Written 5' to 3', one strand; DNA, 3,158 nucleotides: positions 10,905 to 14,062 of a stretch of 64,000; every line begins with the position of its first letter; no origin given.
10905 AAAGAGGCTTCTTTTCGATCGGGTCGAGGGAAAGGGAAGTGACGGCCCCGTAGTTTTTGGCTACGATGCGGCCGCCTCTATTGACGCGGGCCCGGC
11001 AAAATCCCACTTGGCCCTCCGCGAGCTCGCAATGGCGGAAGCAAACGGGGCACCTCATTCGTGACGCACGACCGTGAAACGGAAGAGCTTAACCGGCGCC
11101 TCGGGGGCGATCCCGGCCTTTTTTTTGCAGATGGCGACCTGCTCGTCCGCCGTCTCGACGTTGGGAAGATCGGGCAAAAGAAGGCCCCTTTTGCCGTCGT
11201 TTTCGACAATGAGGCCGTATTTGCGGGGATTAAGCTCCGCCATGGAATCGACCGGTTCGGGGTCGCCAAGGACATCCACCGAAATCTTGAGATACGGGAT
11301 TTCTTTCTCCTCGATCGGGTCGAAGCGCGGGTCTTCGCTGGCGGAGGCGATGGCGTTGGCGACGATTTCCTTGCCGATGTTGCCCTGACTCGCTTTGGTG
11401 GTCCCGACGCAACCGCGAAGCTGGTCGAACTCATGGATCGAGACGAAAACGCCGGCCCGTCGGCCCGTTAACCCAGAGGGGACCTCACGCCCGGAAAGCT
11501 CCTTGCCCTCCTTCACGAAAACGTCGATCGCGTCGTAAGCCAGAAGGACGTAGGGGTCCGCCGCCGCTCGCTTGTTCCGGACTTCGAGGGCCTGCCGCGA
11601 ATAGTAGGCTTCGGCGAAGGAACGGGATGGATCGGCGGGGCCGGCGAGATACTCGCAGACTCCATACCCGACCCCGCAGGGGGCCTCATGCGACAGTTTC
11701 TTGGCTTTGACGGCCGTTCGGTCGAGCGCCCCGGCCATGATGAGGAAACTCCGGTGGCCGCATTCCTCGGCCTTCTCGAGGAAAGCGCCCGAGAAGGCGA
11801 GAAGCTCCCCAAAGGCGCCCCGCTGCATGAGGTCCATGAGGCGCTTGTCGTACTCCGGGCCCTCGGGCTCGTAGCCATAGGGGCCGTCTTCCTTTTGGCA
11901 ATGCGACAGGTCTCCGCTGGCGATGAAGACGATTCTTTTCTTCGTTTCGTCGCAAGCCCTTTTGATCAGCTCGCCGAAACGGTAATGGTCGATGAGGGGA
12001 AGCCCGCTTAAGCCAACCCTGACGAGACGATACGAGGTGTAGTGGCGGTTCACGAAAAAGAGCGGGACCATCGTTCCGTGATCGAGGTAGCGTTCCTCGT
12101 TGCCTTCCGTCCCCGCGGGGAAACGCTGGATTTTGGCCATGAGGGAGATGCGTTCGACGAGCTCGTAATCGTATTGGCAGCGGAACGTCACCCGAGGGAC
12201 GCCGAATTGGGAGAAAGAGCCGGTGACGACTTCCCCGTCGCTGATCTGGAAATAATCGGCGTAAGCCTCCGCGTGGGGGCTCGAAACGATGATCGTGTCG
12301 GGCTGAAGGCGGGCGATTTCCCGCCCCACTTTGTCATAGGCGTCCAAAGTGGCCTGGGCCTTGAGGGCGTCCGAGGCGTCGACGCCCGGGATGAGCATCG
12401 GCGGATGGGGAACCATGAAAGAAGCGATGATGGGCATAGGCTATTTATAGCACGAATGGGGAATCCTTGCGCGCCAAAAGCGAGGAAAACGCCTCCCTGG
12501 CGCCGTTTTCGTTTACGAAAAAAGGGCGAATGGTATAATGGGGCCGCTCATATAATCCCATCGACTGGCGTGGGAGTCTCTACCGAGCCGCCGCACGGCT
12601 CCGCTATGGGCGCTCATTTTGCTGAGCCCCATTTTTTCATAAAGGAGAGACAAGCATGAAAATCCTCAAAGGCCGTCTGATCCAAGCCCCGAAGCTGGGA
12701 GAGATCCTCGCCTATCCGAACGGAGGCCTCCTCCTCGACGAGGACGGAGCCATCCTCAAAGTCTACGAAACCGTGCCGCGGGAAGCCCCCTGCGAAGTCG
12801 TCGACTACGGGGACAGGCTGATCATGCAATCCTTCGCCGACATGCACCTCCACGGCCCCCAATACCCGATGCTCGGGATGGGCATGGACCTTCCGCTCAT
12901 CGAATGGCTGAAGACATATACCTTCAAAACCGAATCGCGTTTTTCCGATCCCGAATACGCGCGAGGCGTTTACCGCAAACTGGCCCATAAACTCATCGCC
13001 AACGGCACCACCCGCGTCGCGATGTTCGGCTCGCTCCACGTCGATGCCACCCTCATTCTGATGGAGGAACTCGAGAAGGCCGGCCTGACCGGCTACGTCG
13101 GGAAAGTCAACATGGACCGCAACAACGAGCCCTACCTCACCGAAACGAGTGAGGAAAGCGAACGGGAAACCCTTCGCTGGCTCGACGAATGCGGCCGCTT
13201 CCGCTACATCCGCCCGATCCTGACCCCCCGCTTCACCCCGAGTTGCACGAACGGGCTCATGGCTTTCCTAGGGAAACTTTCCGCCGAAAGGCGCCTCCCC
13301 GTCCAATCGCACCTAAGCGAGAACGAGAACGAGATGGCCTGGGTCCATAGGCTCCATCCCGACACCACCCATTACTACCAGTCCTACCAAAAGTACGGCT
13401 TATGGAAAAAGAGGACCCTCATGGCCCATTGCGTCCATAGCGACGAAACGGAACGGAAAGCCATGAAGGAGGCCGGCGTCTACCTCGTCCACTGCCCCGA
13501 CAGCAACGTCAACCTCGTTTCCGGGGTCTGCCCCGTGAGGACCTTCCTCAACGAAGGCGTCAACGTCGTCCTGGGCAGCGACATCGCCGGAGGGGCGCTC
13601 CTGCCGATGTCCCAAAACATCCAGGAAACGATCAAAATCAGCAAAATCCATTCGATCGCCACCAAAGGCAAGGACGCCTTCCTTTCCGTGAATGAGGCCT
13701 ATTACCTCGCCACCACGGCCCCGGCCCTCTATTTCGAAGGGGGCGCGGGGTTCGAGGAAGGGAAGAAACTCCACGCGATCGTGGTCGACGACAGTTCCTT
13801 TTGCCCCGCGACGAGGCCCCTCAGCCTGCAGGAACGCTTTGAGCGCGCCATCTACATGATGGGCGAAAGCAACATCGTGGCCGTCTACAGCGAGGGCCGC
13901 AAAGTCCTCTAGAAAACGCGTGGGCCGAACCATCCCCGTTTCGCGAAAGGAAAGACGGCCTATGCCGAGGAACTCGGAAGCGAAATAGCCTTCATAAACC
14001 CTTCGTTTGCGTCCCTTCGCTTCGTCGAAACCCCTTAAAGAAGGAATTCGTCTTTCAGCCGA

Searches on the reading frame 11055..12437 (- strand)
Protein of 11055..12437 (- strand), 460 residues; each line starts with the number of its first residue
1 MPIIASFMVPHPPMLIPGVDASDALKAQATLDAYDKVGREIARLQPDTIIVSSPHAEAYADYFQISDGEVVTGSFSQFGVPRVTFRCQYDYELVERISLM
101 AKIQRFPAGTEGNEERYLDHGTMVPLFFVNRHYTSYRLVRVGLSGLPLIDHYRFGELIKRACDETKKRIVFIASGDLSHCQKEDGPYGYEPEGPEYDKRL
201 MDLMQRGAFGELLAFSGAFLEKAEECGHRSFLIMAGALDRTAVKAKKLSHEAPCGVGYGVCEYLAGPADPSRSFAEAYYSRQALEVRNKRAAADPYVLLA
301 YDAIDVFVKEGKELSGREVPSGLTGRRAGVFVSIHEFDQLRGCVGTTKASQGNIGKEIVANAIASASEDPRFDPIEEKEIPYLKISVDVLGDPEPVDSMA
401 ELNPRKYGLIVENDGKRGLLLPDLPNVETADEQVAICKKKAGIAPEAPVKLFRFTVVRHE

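Call 34: search_protein_families(library=pfam, proteins=[window:11055-12437:-], max_evalue=0.00001)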
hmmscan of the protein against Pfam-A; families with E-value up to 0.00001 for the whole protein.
window:11055-12437:- (460 aa): 2 families
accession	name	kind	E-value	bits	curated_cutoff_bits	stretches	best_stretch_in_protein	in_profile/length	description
PF02900.23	LigB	-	1.4e-42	146.1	26.3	1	7-260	3-268/269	Catalytic LigB subunit of aromatic ring-opening dioxygenase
PF01871.22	AMMECR1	-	1.5e-39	135.6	25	1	299-457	3-166/168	AMMECR1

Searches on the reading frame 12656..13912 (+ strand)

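Call 34: search_protein_families(library=pfam, proteins=[window:12656-13912:+], max_evalue=0.00001)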
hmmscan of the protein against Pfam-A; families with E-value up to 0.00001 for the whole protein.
window:12656-13912:+ (418 aa): 1 family
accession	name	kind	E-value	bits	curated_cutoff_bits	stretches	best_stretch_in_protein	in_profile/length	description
PF01979.26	Amidohydro_1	-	2.8e-42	145.6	25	1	59-415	5-343/345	Amidohydrolase family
